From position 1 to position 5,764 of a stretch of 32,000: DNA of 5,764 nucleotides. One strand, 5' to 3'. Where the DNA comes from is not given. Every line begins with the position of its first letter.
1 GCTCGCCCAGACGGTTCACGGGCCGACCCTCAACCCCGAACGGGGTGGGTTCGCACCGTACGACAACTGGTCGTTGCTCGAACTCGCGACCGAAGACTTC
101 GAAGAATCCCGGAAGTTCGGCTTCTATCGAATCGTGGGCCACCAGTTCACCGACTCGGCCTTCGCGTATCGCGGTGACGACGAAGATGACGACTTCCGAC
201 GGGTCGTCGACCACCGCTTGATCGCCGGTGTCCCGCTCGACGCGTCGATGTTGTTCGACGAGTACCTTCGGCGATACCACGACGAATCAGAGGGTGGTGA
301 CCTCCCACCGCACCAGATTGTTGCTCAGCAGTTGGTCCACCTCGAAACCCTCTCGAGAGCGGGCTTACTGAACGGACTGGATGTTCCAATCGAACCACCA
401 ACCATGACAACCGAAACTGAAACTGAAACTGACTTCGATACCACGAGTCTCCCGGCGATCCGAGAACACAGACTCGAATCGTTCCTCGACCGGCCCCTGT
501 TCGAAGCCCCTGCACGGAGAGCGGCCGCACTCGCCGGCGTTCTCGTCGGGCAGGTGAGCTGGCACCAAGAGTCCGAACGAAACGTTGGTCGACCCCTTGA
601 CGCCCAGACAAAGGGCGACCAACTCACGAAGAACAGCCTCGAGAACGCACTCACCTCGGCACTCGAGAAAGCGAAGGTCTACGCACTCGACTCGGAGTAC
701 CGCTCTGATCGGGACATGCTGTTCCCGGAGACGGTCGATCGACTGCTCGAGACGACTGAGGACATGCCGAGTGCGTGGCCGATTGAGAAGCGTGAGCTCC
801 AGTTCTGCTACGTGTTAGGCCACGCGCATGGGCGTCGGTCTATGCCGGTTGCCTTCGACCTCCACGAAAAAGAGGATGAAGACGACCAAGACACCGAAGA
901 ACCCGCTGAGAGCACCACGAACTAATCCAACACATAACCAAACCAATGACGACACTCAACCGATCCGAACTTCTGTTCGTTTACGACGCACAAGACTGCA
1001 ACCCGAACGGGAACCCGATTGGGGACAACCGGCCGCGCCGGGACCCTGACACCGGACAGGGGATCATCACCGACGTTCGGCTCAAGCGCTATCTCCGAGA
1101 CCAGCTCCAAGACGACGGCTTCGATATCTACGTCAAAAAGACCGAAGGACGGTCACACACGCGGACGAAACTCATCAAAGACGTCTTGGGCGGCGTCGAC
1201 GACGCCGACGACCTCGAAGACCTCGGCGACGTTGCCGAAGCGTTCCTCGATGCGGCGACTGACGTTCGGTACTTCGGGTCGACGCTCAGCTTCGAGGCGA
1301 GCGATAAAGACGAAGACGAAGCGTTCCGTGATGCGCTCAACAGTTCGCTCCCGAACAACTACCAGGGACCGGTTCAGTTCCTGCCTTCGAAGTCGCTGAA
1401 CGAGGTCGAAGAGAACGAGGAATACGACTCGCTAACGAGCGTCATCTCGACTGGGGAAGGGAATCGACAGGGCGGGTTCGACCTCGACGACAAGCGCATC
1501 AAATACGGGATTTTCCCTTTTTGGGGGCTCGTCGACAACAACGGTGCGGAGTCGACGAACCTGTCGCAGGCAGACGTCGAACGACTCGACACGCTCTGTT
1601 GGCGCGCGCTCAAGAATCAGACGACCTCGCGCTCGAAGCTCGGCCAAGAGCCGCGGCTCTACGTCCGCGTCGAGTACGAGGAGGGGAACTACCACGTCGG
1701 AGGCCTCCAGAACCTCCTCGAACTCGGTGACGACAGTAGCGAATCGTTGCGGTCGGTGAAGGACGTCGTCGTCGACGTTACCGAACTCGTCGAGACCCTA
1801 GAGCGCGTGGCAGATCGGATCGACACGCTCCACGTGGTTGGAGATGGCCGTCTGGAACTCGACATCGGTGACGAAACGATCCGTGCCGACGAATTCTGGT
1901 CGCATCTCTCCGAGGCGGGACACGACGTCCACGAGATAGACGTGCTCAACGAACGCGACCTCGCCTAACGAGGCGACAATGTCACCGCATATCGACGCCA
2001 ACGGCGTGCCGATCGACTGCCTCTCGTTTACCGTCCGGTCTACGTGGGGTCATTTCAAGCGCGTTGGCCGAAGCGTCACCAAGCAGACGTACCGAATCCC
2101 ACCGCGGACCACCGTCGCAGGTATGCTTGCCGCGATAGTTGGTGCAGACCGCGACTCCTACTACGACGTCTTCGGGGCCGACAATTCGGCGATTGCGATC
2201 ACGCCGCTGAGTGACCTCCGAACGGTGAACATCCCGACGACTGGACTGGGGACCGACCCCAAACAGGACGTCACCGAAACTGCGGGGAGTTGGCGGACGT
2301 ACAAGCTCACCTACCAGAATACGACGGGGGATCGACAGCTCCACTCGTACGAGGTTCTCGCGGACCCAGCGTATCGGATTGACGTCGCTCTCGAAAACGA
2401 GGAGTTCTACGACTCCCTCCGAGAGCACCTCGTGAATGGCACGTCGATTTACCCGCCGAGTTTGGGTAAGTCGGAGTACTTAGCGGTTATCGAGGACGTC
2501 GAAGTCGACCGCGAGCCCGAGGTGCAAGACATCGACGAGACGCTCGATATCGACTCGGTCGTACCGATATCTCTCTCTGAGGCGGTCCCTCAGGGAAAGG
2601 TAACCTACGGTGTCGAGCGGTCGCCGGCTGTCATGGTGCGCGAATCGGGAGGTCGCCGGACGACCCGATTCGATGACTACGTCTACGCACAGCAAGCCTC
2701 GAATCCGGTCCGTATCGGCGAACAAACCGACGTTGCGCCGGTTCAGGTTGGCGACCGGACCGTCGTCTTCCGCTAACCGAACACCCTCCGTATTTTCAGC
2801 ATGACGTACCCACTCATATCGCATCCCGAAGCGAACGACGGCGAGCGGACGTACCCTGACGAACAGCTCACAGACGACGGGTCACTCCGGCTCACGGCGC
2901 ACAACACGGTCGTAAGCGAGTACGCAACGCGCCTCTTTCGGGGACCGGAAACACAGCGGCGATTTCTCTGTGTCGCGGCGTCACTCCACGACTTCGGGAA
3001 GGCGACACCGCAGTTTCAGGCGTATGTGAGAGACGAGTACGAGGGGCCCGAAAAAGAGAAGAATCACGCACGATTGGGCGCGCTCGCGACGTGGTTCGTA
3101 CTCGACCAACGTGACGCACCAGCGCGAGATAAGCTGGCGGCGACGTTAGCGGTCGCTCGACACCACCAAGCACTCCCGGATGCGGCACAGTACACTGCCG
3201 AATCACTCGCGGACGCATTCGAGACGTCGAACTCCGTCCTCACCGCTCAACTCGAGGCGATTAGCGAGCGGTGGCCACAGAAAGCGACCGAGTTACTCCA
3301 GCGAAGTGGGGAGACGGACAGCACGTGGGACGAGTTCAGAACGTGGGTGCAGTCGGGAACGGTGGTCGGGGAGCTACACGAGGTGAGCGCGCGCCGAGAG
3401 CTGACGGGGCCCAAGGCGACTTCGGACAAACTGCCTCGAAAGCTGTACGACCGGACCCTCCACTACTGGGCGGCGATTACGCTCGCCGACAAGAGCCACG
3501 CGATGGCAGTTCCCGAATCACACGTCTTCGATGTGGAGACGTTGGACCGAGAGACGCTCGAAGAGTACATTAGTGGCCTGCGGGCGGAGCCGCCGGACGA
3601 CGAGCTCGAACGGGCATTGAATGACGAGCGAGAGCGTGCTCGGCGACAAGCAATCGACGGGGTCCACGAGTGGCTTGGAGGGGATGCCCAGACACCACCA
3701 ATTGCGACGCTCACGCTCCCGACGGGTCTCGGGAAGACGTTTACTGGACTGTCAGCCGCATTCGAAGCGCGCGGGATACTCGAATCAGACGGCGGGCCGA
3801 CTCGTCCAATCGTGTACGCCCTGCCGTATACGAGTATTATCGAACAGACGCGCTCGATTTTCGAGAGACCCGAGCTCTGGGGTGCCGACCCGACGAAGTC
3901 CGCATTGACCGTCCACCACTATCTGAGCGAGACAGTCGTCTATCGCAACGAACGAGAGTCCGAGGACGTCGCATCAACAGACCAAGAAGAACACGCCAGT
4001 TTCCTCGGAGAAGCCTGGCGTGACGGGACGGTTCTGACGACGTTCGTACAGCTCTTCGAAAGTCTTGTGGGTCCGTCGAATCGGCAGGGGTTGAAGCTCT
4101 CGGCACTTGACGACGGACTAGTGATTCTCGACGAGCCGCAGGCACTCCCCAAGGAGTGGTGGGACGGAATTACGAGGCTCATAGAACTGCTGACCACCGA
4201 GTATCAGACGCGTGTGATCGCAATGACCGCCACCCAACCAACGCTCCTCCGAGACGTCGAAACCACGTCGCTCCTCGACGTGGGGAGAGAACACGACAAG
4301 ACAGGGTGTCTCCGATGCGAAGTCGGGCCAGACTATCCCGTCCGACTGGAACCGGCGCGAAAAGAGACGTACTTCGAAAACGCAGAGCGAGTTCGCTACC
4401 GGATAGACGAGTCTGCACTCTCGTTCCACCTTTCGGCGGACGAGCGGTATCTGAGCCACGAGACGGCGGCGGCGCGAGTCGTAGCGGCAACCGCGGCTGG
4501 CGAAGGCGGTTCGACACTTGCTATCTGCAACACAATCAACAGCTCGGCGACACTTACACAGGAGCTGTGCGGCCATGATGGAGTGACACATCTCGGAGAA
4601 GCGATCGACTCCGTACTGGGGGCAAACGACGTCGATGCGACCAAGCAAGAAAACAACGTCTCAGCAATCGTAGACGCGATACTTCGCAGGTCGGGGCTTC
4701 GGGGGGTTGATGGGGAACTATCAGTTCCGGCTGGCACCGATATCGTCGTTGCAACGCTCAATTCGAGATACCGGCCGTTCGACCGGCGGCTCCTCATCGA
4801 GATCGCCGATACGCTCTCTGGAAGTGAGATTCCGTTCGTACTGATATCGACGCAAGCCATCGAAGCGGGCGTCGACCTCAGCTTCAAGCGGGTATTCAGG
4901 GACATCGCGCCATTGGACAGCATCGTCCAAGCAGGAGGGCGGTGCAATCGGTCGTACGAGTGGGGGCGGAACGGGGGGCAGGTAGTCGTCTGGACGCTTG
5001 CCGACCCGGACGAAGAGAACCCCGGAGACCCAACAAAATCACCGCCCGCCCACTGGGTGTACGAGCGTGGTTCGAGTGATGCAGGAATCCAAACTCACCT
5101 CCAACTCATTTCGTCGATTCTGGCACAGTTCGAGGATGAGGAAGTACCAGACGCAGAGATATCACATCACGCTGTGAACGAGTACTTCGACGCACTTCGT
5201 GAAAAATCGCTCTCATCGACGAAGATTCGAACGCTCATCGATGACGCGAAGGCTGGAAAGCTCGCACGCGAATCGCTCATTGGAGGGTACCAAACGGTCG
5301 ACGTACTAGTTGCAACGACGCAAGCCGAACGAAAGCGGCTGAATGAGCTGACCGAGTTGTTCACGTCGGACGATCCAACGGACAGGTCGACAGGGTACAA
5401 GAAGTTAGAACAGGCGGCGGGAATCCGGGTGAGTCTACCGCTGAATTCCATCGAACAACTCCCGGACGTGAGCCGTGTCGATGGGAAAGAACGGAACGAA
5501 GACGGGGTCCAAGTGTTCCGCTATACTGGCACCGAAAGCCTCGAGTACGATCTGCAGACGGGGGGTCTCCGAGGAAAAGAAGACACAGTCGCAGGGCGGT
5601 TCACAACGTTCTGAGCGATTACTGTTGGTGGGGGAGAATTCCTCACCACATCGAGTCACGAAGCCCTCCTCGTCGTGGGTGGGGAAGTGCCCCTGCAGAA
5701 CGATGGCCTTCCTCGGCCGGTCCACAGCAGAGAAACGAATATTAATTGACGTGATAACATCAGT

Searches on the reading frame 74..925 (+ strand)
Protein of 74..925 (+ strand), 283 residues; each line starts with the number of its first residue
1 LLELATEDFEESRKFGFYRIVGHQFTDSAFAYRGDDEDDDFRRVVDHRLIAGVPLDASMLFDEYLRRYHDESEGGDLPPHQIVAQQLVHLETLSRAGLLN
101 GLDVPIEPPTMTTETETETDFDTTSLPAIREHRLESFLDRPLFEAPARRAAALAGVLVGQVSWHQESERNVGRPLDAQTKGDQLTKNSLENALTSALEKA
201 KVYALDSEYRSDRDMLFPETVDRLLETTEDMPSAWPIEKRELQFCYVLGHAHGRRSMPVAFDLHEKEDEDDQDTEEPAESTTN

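Call 109: search_protein_families(library=pfam, proteins=[window:74-925:+], max_evalue=0.0001)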
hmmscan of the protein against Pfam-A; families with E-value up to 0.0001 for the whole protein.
window:74-925:+ (283 aa): 1 family
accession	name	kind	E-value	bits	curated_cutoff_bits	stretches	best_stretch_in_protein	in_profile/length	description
PF09484.15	Cas_TM1802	-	8.4e-10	38.5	25.1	1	41-252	408-601/602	CRISPR-associated protein TM1802 (cas_TM1802)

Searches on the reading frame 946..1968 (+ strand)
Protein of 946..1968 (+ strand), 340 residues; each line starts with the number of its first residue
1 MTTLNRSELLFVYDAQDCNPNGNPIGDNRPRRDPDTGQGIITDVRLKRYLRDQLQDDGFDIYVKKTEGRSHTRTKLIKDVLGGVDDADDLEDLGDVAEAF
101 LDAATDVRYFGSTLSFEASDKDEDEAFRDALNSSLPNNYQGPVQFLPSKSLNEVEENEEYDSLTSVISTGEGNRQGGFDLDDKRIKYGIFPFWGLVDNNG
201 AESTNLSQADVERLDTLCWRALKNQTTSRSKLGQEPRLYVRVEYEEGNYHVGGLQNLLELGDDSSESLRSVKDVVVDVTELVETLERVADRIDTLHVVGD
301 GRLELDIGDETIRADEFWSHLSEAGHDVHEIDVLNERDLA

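Call 109: search_protein_families(library=pfam, proteins=[window:946-1968:+], max_evalue=0.0001)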
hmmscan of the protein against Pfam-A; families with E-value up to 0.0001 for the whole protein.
window:946-1968:+ (340 aa): 1 family
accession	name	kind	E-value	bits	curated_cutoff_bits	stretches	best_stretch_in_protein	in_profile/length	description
PF05107.17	Cas_Cas7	-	1.2e-46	159.8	33.2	1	5-278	1-248/249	CRISPR-associated protein Cas7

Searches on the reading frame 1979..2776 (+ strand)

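Call 109: search_protein_families(library=pfam, proteins=[window:1979-2776:+], max_evalue=0.0001)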
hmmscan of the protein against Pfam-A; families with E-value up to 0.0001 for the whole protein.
window:1979-2776:+ (265 aa): 1 family
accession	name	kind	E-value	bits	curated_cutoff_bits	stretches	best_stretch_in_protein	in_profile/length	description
PF09704.15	Cas_Cas5d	-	2.2e-09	38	23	1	18-190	5-172/217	CRISPR-associated protein (Cas_Cas5)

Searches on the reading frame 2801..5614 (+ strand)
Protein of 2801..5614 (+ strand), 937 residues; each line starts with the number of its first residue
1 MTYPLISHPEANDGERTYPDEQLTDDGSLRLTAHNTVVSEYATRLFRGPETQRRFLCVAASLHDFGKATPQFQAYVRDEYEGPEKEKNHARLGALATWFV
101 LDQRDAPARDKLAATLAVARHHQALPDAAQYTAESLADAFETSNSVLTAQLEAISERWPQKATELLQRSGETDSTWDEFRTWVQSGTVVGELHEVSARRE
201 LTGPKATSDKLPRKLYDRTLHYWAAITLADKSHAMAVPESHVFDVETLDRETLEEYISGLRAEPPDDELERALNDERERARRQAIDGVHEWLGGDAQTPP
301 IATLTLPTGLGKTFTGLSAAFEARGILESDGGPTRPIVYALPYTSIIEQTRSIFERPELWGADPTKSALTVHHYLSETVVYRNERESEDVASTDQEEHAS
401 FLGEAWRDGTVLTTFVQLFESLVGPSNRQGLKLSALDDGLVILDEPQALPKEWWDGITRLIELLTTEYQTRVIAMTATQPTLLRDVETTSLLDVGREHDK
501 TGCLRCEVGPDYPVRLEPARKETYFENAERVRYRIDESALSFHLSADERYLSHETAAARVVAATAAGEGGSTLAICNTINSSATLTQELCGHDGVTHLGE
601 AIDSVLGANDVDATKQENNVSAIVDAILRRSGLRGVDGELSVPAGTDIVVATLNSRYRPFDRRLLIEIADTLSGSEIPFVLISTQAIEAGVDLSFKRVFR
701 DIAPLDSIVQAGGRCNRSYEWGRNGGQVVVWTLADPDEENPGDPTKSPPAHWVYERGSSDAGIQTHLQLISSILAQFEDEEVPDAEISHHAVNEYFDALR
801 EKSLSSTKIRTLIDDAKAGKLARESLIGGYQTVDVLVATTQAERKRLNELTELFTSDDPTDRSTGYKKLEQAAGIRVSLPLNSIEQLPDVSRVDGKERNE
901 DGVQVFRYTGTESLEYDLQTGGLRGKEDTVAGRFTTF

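Call 109: search_protein_families(library=pfam, proteins=[window:2801-5614:+], max_evalue=0.0001)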
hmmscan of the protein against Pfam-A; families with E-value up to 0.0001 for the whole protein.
window:2801-5614:+ (937 aa): 2 families
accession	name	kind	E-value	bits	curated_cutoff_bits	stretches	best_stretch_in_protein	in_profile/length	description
PF22590.2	Cas3-like_C_2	-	2.1e-13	50.9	27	1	648-718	30-104/106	CRISPR-associated nuclease/helicase Cas3, C-terminal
PF18019.7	Cas3_HD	-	3.7e-11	43.9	23.1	1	41-171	42-180/207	Cas3, HD domain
